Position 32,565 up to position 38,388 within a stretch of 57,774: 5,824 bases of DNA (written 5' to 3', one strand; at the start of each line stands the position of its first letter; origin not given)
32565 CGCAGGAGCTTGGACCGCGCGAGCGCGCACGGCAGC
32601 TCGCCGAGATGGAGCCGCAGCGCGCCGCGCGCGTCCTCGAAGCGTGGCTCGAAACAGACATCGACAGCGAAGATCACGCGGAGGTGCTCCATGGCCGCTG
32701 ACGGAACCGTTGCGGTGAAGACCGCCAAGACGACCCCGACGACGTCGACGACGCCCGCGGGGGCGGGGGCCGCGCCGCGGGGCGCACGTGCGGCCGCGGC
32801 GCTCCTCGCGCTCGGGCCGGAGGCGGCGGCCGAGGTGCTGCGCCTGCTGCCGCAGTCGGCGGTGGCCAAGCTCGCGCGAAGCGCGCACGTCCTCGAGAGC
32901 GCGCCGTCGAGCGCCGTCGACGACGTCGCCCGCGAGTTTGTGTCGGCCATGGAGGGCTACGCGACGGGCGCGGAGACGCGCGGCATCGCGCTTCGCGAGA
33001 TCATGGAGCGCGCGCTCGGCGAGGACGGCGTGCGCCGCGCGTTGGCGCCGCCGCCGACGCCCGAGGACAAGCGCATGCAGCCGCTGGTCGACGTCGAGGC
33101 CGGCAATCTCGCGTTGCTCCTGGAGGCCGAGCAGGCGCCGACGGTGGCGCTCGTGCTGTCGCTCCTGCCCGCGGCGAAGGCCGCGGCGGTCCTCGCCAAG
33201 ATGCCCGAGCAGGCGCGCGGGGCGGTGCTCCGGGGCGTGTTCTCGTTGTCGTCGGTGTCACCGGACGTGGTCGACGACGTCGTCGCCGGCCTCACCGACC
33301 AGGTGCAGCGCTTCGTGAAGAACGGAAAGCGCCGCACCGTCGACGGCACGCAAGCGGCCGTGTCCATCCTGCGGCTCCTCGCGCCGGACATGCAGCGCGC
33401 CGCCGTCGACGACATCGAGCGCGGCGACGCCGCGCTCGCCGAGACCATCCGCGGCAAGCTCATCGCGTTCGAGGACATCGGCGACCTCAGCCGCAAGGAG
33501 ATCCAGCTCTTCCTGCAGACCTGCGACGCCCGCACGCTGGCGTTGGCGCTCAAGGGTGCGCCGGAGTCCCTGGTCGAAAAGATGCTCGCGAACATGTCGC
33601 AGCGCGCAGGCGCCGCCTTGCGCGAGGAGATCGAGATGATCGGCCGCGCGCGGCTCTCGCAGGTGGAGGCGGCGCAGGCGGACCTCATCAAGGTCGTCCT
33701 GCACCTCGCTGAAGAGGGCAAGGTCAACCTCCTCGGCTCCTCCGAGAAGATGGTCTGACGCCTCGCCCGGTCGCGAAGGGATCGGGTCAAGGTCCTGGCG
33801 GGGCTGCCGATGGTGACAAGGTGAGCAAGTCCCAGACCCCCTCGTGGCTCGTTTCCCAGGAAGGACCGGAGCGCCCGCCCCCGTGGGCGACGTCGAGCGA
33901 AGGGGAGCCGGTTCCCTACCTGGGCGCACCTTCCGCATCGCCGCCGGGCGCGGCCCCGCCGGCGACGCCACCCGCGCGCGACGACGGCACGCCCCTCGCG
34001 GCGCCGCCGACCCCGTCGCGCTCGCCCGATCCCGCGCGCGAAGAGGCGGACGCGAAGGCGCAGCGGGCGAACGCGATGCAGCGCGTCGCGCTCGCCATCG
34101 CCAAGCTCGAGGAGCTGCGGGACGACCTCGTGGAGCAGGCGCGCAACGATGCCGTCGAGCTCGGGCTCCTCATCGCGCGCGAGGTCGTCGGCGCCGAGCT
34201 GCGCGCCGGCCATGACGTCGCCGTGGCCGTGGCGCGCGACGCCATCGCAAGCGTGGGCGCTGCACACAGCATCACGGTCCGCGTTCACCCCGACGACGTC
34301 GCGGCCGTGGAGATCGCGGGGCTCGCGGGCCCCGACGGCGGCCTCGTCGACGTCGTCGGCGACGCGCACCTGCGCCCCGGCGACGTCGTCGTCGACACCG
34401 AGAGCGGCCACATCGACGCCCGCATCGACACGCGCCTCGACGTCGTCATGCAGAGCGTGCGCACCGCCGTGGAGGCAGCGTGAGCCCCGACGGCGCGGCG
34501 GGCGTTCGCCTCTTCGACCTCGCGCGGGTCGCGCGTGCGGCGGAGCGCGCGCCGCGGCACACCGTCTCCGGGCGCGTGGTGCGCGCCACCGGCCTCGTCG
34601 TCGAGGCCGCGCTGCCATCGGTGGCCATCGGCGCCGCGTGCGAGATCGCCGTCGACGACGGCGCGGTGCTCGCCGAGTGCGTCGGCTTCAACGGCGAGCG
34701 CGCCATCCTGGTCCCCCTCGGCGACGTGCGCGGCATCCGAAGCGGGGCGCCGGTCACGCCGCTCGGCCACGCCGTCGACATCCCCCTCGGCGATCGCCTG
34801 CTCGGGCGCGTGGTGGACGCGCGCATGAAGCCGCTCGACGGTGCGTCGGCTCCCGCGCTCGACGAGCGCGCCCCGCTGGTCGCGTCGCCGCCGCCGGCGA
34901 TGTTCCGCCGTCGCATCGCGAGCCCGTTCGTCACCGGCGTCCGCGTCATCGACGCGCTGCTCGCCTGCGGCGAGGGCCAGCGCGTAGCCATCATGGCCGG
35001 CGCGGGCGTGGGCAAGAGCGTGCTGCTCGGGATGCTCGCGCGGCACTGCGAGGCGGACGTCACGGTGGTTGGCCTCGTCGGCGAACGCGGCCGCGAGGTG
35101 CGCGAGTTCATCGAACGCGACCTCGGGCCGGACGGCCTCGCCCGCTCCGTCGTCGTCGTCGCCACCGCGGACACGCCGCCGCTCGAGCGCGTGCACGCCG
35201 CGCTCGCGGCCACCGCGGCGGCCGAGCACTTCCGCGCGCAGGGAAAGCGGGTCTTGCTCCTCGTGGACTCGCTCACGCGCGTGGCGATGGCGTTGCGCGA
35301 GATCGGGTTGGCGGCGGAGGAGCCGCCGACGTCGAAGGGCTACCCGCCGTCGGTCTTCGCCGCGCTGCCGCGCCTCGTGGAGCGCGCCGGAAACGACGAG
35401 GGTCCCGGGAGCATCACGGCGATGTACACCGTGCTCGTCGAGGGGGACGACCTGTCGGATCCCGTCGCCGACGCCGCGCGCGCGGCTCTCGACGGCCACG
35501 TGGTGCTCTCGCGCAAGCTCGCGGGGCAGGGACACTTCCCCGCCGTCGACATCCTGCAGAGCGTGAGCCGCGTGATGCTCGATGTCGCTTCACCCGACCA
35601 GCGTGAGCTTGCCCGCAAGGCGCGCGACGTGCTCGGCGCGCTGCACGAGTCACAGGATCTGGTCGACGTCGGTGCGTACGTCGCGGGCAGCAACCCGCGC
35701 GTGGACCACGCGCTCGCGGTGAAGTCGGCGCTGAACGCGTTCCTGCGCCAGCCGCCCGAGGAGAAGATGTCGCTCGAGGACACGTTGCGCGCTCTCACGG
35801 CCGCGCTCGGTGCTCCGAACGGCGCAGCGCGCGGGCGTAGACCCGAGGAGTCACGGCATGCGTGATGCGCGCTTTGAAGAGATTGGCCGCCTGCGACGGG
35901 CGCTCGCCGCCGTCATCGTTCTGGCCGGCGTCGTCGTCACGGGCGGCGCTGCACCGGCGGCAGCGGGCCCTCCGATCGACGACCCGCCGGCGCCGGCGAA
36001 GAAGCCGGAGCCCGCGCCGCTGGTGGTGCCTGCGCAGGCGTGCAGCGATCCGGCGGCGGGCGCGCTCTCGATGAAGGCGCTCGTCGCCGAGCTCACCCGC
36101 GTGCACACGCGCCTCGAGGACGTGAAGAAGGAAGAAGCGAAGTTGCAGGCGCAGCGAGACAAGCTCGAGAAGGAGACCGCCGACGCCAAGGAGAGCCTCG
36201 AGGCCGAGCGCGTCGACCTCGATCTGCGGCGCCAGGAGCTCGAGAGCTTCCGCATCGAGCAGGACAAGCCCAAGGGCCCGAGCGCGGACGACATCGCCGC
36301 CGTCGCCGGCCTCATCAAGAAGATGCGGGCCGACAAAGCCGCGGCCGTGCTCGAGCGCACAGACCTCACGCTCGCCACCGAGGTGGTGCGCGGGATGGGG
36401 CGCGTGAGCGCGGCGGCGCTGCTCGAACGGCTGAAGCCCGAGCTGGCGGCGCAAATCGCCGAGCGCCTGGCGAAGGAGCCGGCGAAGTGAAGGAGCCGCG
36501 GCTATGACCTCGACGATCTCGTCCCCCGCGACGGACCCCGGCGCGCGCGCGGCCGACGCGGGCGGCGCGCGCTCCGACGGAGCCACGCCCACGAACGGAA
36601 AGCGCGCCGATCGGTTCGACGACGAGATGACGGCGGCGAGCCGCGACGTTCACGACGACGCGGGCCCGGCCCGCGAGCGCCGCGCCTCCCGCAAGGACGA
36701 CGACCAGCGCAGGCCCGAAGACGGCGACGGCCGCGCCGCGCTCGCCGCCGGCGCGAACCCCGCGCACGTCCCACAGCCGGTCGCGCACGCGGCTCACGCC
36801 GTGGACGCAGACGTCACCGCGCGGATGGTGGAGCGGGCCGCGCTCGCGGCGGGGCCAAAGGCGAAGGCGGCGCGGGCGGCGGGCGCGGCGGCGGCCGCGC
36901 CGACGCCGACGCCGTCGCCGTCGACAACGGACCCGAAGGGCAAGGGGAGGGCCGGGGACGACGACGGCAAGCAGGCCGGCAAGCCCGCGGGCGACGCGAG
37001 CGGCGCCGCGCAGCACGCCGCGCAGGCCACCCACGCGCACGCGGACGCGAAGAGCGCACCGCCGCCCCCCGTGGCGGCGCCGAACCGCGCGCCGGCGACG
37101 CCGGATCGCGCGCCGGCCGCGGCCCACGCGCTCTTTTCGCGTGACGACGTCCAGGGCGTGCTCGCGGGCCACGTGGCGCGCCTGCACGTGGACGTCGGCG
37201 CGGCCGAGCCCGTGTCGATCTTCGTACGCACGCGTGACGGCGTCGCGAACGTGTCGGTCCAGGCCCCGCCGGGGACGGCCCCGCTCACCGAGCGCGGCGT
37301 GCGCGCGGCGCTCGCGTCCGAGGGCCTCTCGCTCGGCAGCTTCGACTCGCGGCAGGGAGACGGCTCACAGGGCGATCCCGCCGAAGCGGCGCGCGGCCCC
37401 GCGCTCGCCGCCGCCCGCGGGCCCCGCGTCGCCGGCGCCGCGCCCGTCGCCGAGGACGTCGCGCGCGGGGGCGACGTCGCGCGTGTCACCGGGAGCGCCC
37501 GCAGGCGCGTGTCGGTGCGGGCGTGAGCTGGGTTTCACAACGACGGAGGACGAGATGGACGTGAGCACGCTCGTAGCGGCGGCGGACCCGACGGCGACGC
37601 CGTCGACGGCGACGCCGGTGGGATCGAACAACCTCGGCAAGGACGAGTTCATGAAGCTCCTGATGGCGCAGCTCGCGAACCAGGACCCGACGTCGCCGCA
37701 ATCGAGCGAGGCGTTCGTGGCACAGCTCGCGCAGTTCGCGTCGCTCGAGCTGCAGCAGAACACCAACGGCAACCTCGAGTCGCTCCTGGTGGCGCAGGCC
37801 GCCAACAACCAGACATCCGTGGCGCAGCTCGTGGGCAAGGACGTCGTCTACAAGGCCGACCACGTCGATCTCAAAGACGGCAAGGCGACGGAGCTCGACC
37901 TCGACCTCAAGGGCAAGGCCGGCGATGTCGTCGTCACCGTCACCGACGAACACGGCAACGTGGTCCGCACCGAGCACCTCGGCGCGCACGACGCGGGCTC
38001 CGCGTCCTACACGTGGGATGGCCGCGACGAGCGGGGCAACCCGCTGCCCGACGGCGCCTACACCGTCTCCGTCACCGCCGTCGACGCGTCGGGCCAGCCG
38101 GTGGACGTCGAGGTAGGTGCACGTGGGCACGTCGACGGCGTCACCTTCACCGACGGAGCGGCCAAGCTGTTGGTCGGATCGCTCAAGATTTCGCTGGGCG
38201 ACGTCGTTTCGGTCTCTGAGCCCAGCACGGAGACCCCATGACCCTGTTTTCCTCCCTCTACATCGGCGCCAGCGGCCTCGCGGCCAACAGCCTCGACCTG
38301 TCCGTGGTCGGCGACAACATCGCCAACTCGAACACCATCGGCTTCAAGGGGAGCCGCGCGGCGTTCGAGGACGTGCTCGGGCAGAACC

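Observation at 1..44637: Near-complete flagellar regulon in a genome that also carries Myxococcota-type protein hallmarks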

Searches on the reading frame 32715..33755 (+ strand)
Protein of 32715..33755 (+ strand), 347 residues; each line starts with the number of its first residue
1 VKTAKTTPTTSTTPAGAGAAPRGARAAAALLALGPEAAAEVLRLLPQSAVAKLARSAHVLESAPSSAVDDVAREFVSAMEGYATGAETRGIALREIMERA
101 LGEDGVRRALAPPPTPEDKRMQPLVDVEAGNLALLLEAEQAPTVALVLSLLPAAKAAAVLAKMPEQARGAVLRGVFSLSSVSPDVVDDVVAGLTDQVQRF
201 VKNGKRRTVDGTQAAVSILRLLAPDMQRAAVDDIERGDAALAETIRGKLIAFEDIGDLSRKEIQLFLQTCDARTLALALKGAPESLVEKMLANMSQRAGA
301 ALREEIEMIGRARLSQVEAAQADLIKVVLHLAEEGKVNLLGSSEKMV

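Call 8: search_protein_families(library=pfam, proteins=[window:32715-33755:+], max_evalue=0.001)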
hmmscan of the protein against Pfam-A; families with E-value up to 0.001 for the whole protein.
window:32715-33755:+ (347 aa): 4 families
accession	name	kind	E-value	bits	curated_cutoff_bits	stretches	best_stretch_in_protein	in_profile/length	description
PF01706.21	FliG_C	-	1.6e-34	118.9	23.3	1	233-339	2-108/108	FliG C-terminal domain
PF14842.11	FliG_N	-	2.1e-18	67.3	25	2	25-107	7-89/104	FliG N-terminal domain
PF14841.11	FliG_M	-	2.4e-17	63.4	25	1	131-199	3-71/76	FliG middle domain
PF03448.22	MgtE_N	-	4.7e-05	24.3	25.9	0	132-171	42-81/102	MgtE intracellular N domain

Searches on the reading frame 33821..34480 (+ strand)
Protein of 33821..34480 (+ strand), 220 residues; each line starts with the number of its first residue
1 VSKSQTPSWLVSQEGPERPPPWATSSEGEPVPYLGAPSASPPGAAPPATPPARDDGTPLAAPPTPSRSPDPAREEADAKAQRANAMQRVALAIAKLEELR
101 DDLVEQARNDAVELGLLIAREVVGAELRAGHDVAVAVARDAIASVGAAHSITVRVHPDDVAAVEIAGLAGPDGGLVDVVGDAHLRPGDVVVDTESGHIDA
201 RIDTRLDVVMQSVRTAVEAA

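Call 8: search_protein_families(library=pfam, proteins=[window:33821-34480:+], max_evalue=0.001)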
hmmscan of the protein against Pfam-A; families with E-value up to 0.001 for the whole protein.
window:33821-34480:+ (220 aa): 1 family
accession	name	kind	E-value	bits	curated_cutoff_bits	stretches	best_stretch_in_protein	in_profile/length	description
PF02108.21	FliH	-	1.3e-18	67.6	24.1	1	85-207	3-126/128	Flagellar assembly protein FliH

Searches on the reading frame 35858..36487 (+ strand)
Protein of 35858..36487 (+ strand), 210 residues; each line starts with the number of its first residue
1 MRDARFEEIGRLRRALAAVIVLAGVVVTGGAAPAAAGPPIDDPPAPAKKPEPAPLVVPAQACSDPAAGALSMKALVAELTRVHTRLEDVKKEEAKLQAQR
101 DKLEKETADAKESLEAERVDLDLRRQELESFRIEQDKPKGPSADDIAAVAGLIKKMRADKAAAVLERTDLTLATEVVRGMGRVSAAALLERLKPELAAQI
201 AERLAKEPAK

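Call 8: search_protein_families(library=pfam, proteins=[window:35858-36487:+], max_evalue=0.001)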
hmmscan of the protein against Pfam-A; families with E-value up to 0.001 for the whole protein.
window:35858-36487:+ (210 aa): 1 family
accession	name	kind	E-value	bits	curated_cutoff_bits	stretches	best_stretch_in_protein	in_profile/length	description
PF03448.22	MgtE_N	-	0.00036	21.5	25.9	1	147-205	4-62/102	MgtE intracellular N domain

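Call 20: search_protein_families(library=ncbifam, proteins=[window:35858-36487:+], max_evalue=0.01)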
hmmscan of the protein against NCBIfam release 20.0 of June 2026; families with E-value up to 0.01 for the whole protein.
window:35858-36487:+ (210 aa): 3 families
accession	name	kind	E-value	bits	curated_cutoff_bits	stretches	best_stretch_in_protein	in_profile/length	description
NF047368.1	collar_FlbB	equivalog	0.0007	19.4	110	1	73-186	60-165/193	periplasmic-type flagellar collar protein FlbB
NF038350.1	taxis_HmpF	equivalog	0.00093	17.7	200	1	83-178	133-228/553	pilus motility taxis protein HmpF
NF045487.1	ASRP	equivalog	0.0056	15.3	300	1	74-130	366-422/593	archaea-specific SMC-related protein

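Call 63: predict_structure(protein=window:35858-36487:+)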
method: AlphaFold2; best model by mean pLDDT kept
length: 210 residues; sequences in the alignment: 1
mean_pLDDT: 76.0   pTM: 0.33
mean pLDDT of the five models: 76.0, 74.4, 72.5, 66.3, 65.4
residues with pLDDT >= 90: 73; 70-90: 67; 50-70: 25; < 50: 45
segments of 3 or more residues with pLDDT < 50: 24-42, 44-65, 67-69
pLDDT, mean of each block of 10 residues (from residue 1): 66 73 47 39 43 43 46 87 96 97 98 97 94 71 81 86 90 87 84 92 79
secondary structure, 60 per line:
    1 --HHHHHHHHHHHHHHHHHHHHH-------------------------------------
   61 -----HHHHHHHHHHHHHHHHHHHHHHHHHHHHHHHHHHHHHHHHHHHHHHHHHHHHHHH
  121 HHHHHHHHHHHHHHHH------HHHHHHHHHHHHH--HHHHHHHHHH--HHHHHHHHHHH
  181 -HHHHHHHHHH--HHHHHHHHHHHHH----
elements in order: H3-23 H66-136 H143-155 H158-167 H170-180 H182-191 H194-206

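Call 65: fold_search(model_id=the predicted structure, library=pdb)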
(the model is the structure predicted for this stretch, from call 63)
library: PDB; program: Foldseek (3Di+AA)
matches with E <= 10: 97; with E <= 0.001: 1
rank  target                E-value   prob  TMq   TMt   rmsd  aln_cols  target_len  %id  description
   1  9a67_B                4.4e-04  1.00  0.30  0.31  29.4       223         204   18  Integrative model of FLIF-YLXF by crosslinking MS and deep learning (released 2024-09-18)
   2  2oux_A                1.5e-01  1.00  0.25  0.21   3.8        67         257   22  Crystal structure of the soluble part of a magnesium transporter (released 2007-03-20)
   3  8wiw_3                1.6e-01  0.99  0.29  0.20   7.8        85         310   15  Cryo-EM structure of the flagellar C ring in the CW state (released 2024-09-04)
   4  3ajc                  3.2e-01  1.00  0.29  0.29   3.8        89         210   18  Structure of the MC domain of FliG (PEV), a CW-biased mutant (released 2011-05-11)
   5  3soh_B                3.6e-01  0.94  0.21  0.54   9.8        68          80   18  Architecture of the Flagellar Rotor (released 2011-07-27)
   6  8gpv                  3.9e-01  0.69  0.21  0.17  13.8       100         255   19  Cytoplasmic domain structure of the MgtE Mg2+ channel from Clostridiales bacterium (released 2023-04-19)
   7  4fhr_B                4.4e-01  1.00  0.28  0.29   2.2        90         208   17  Crystal structure of the complex between the flagellar motor proteins FliG and FliM. (released 2012-08-22)
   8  4qrm_B                4.9e-01  0.63  0.18  0.48   9.7        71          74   21  crystal structure of a binary complex of FliM-FliG middle domains from T.maritima (released 2015-06-10)
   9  2oux_B                5.6e-01  0.97  0.27  0.23   3.7        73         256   23  Crystal structure of the soluble part of a magnesium transporter (released 2007-03-20)
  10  8wo5_B5               6.7e-01  0.87  0.27  0.18  13.5       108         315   15  Cryo-EM structure of the intact flagellar motor-hook complex in the CCW state (released 2024-09-04)
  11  8umd_B                7.5e-01  0.87  0.27  0.18  12.4       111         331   12  Cryo-EM structure of a single subunit of a Counterclockwise-locked form of the Salmonella enterica Typhimurium flagell (released 2024-01-24)
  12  5x9g_C                1.1e+00  0.60  0.18  0.15   7.5        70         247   14  Crystal structure of the cytosolic domain of the Mg2+ channel MgtE in complex with ATP (released 2017-08-16)
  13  1lkv                  1.1e+00  0.25  0.17  0.17  13.1       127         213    9  Crystal Structure of the Middle and C-terminal Domains of the Flagellar Rotor Protein FliG (released 2002-07-10)
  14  4qrm_D                1.2e+00  0.82  0.22  0.60   9.5        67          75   18  crystal structure of a binary complex of FliM-FliG middle domains from T.maritima (released 2015-06-10)
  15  2yvx_A                1.2e+00  0.51  0.18  0.09   7.5        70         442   14  Crystal structure of magnesium transporter MgtE (released 2007-09-04)
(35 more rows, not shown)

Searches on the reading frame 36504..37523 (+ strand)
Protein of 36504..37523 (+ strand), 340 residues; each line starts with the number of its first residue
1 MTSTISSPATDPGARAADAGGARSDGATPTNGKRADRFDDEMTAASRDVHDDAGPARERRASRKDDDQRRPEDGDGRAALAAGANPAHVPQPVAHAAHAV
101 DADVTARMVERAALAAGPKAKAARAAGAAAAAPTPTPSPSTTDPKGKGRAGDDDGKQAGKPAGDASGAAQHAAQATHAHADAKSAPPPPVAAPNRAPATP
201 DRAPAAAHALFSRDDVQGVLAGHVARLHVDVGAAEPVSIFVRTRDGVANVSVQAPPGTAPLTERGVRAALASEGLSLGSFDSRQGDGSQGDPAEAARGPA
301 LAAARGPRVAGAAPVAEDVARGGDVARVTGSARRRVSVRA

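Call 9: search_protein_families(library=pfam, proteins=[window:36504-37523:+], max_evalue=0.001)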
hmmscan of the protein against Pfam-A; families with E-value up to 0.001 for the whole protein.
window:36504-37523:+ (340 aa): 0 families

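Call 20: search_protein_families(library=ncbifam, proteins=[window:36504-37523:+], max_evalue=0.01)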
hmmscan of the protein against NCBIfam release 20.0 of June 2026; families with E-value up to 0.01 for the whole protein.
window:36504-37523:+ (340 aa): 0 families

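Call 21: search_protein_families(library=pfam, proteins=[window:36504-37523:+], max_evalue=0.1)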
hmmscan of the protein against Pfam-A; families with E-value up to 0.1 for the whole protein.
window:36504-37523:+ (340 aa): 0 families

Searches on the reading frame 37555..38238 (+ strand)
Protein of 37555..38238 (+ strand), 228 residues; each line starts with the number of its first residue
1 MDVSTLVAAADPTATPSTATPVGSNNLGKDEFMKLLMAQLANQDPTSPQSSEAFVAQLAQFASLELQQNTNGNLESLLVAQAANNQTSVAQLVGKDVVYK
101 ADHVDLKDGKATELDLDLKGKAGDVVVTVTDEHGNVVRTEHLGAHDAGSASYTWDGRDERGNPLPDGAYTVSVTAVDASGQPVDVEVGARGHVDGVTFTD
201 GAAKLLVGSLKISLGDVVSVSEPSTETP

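Call 9: search_protein_families(library=pfam, proteins=[window:37555-38238:+], max_evalue=0.001)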
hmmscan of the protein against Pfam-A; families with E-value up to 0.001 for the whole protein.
window:37555-38238:+ (228 aa): 3 families
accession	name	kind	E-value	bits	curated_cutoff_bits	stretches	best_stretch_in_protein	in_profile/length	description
PF13860.13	FlgD_ig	-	5.9e-23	81.1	27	1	107-178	7-78/79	FlgD Ig-like domain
PF03963.19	FlgD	-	7.9e-19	68.1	27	1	15-76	14-75/75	Flagellar hook capping protein - N-terminal region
PF13861.12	FLgD_tudor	-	6.3e-08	33.1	26.9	1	85-217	2-57/58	FlgD Tudor-like domain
